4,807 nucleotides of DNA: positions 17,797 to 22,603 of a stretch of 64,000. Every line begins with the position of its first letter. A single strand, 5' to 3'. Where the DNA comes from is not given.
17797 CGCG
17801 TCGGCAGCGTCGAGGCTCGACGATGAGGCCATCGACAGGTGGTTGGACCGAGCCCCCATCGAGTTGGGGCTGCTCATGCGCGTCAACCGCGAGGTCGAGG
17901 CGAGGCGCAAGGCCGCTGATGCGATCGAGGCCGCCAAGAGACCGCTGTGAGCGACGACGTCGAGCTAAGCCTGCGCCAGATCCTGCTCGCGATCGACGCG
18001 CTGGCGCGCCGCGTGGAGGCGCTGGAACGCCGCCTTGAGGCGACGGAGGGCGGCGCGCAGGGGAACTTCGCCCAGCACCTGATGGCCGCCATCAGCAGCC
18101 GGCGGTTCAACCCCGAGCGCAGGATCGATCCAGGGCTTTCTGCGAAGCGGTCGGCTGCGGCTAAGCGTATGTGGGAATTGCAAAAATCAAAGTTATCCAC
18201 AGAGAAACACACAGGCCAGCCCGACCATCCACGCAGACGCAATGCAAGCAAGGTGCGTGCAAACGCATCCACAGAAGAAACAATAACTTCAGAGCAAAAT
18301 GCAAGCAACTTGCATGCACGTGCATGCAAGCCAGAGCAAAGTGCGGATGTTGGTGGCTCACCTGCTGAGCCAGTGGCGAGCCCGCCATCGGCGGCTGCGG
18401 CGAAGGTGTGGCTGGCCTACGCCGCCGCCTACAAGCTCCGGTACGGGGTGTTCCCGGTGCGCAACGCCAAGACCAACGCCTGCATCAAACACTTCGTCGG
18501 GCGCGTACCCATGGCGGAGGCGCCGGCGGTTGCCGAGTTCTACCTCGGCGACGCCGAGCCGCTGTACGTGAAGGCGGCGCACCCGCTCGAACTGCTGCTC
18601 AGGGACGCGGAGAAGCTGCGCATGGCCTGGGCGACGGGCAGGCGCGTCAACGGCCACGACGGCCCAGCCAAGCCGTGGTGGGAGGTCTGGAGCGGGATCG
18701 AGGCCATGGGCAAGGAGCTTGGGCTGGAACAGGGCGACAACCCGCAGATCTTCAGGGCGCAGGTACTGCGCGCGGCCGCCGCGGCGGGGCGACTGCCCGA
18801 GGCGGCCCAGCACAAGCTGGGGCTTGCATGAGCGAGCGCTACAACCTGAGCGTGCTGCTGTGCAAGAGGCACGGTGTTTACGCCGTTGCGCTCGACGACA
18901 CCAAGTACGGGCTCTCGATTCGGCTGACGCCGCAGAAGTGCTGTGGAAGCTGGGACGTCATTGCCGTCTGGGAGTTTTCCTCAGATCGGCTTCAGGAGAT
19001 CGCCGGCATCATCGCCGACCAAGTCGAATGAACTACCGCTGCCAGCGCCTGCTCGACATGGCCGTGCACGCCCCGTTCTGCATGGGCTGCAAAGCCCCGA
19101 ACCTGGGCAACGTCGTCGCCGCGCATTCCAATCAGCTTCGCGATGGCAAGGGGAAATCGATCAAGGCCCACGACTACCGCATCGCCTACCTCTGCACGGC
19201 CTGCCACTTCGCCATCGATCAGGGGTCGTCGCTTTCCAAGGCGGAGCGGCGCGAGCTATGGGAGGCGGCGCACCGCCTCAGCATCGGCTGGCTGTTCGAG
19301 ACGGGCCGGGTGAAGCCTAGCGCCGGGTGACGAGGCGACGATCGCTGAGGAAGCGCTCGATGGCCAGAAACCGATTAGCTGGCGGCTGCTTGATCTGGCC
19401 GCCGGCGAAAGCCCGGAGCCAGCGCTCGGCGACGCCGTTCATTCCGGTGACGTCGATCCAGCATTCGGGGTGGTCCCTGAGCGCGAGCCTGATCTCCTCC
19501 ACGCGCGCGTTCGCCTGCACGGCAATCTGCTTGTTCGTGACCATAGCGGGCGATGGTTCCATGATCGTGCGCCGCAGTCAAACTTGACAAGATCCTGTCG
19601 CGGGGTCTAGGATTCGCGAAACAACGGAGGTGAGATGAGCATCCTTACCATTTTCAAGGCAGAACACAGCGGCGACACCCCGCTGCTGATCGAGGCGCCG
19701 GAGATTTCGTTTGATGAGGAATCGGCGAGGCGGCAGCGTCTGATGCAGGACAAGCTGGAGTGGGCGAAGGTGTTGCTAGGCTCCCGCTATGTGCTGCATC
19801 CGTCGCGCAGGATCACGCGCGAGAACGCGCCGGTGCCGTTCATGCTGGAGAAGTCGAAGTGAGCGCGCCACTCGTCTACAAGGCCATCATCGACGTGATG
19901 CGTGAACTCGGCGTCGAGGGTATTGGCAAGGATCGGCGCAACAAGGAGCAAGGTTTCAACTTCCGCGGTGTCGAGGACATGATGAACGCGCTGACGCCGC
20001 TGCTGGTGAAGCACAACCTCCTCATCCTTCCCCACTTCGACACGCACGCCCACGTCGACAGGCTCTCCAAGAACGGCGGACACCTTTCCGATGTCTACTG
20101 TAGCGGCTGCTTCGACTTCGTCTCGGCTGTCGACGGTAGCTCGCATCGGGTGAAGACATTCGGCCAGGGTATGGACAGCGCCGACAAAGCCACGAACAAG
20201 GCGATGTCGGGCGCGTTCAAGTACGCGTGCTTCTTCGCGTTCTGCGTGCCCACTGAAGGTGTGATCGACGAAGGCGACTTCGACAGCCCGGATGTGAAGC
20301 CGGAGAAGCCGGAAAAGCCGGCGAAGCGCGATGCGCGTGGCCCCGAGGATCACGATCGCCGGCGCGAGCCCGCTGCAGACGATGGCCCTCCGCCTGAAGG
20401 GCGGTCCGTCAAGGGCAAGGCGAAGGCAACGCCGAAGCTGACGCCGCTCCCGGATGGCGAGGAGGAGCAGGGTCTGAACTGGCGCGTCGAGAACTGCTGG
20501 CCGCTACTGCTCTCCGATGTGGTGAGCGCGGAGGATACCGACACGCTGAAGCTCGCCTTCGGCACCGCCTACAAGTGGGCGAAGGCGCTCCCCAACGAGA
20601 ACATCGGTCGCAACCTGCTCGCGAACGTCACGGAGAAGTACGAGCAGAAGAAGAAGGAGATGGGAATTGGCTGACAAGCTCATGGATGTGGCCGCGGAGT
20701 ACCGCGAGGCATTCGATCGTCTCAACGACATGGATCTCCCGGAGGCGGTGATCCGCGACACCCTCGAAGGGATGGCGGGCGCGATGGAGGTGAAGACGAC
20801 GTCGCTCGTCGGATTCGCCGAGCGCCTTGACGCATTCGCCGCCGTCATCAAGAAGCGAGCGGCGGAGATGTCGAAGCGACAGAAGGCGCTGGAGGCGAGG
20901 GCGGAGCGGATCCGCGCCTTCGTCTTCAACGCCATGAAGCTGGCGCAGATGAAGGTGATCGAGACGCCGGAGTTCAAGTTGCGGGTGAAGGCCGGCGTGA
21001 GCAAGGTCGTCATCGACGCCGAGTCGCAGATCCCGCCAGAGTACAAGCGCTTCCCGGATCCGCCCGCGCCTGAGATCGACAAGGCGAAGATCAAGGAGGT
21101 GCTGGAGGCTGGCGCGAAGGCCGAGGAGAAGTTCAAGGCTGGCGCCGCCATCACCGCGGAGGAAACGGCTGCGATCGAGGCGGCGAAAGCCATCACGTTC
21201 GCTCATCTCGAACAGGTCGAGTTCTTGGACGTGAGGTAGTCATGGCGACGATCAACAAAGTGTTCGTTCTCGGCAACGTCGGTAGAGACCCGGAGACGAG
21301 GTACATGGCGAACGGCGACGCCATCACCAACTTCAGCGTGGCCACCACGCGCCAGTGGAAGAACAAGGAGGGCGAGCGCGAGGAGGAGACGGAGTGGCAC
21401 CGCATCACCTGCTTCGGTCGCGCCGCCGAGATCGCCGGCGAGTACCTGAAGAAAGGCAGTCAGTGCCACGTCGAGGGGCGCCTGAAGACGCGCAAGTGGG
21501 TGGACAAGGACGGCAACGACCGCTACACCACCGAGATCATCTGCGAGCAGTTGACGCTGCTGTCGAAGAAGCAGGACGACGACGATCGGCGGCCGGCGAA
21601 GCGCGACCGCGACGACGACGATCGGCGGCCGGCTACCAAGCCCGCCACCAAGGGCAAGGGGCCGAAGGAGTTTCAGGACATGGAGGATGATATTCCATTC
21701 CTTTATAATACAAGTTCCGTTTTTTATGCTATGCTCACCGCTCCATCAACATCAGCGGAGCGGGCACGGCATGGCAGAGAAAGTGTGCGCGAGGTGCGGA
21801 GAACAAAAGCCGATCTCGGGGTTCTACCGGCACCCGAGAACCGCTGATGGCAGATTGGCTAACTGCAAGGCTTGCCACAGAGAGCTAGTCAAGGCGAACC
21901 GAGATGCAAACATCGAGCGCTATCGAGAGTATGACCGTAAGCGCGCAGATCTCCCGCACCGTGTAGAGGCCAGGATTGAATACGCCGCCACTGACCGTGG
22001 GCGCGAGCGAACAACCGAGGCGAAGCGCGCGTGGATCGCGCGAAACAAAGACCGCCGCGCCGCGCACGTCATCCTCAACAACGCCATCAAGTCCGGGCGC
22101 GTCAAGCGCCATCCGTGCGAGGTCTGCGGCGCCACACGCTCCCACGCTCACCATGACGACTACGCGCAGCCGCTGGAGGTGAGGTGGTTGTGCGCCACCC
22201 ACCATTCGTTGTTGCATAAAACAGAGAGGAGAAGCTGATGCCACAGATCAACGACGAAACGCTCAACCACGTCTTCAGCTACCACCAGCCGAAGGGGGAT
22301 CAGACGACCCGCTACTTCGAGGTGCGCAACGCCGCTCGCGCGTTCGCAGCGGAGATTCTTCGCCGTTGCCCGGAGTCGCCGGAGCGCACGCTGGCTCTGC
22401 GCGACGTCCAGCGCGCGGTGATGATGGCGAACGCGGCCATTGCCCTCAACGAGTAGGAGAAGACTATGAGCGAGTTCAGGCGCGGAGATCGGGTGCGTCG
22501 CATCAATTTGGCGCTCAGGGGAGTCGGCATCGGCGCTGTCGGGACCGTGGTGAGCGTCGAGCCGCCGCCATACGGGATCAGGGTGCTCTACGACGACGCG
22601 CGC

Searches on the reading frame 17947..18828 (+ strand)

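Call 57: search_protein_families(library=phrogs, proteins=[window:17947-18828:+], max_evalue=0.001)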
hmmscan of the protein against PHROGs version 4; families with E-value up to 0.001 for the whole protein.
window:17947-18828:+ (294 aa): 1 family
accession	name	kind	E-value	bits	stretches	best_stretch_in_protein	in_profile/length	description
phrog_11527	-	unknown function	1.7e-18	68.3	1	80-237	138-298/333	-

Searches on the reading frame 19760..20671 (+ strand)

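Call 57: search_protein_families(library=phrogs, proteins=[window:19760-20671:+], max_evalue=0.001)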
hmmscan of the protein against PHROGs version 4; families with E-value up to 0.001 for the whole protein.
window:19760-20671:+ (304 aa): 3 families
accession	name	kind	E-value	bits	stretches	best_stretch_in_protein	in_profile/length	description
phrog_155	-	DNA, RNA and nucleotide metabolism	5.9e-27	96.1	1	39-198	68-213/308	Erf-like ssDNA annealing protein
phrog_21649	-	unknown function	5.1e-24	86.1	1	33-206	36-207/351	-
phrog_34331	-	unknown function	2.6e-16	61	1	39-171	20-157/239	-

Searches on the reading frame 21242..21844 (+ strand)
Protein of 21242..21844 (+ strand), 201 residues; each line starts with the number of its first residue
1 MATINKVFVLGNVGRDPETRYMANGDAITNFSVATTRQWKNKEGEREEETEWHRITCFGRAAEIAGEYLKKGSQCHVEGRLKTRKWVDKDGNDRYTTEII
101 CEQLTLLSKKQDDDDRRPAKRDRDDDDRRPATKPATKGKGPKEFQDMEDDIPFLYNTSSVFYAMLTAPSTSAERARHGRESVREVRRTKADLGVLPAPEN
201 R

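Call 57: search_protein_families(library=phrogs, proteins=[window:21242-21844:+], max_evalue=0.001)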
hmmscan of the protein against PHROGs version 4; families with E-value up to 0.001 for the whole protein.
window:21242-21844:+ (201 aa): 3 families
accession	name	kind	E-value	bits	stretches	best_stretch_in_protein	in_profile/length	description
phrog_44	-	DNA, RNA and nucleotide metabolism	1.7e-53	183.1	1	1-169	84-244/271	single strand DNA binding protein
phrog_25370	-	unknown function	3e-13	50.2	1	4-50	2-48/48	-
phrog_18154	-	DNA, RNA and nucleotide metabolism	9.2e-05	24.2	1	75-153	27-105/105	single strand DNA binding protein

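Call 72: find_homologous_proteins(query=window:21242-21844:+, max_evalue=1e-15)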
Query window:21242-21844:+ (201 aa): 7935 proteins with E <= 1e-15 among 8000 candidates; the best 120 are listed.
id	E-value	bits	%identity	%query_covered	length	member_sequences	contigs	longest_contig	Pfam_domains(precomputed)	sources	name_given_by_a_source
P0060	3.7e-75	270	76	76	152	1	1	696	PF00436.32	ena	-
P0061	1.7e-74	268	78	76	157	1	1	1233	PF00436.32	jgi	jgi:single-strand DNA-binding protein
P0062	2.2e-73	264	75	76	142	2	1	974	PF00436.32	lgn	-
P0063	1.0e-70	255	75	76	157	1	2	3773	PF00436.32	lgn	-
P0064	1.4e-69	252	73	76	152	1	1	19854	PF00436.32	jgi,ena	-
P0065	4.9e-68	247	60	100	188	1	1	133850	PF00436.32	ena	-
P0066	7.9e-66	240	70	76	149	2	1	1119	PF00436.32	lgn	-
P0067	2.6e-65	238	67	76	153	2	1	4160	PF00436.32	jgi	jgi:single-strand DNA-binding protein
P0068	2.0e-64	235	72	76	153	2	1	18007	PF00436.32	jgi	jgi:single-strand DNA-binding protein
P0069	3.1e-63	231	60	53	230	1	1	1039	PF01336.32,PF11325.15,PF00436.32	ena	-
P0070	1.0e-62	229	47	58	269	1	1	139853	PF00436.32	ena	-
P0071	2.5e-57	212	53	52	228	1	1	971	PF00436.32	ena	-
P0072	1.7e-53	199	61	76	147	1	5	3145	PF00436.32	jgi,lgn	-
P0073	1.8e-53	199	60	76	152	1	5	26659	PF00436.32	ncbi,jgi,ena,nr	ncbi:MAG TPA: single-stranded DNA-binding protein [Usitatibacter sp.]|nr:single-stranded DNA-binding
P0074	4.2e-53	198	59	76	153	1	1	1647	PF00436.32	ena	-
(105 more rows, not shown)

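Call 80: find_encoding_contigs(protein=P0065, flank=10000, max_places=4)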
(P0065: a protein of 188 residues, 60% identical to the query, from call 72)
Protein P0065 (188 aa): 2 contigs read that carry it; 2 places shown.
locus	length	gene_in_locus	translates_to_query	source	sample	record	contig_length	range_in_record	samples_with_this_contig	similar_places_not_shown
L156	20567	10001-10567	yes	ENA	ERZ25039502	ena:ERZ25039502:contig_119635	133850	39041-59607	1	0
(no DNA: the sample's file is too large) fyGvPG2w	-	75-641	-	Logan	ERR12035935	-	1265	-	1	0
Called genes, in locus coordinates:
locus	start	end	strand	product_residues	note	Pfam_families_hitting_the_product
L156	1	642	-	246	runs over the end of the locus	-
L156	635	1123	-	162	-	-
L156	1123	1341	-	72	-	-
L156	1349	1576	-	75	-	PF24729:Acb2_Tad1_hairpin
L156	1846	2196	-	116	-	-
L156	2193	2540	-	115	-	-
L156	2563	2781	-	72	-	-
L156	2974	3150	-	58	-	-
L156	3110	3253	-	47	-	-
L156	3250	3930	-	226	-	-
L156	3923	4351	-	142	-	-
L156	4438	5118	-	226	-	-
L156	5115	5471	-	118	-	-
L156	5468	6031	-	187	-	-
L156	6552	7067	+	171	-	-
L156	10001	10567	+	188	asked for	PF00436:SSB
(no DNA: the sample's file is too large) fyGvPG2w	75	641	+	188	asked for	PF00436:SSB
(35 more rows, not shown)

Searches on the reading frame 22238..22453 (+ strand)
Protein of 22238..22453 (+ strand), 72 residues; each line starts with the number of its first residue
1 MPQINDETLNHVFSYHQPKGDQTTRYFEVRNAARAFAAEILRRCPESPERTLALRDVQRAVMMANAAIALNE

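Call 57: search_protein_families(library=phrogs, proteins=[window:22238-22453:+], max_evalue=0.001)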
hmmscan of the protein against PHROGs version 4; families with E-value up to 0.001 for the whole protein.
window:22238-22453:+ (72 aa): 2 families
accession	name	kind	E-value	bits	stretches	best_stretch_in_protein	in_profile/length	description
phrog_1454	-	unknown function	1.6e-15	58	1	6-71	10-76/81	-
phrog_31113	-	unknown function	6.7e-13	50.1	1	5-70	15-80/166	-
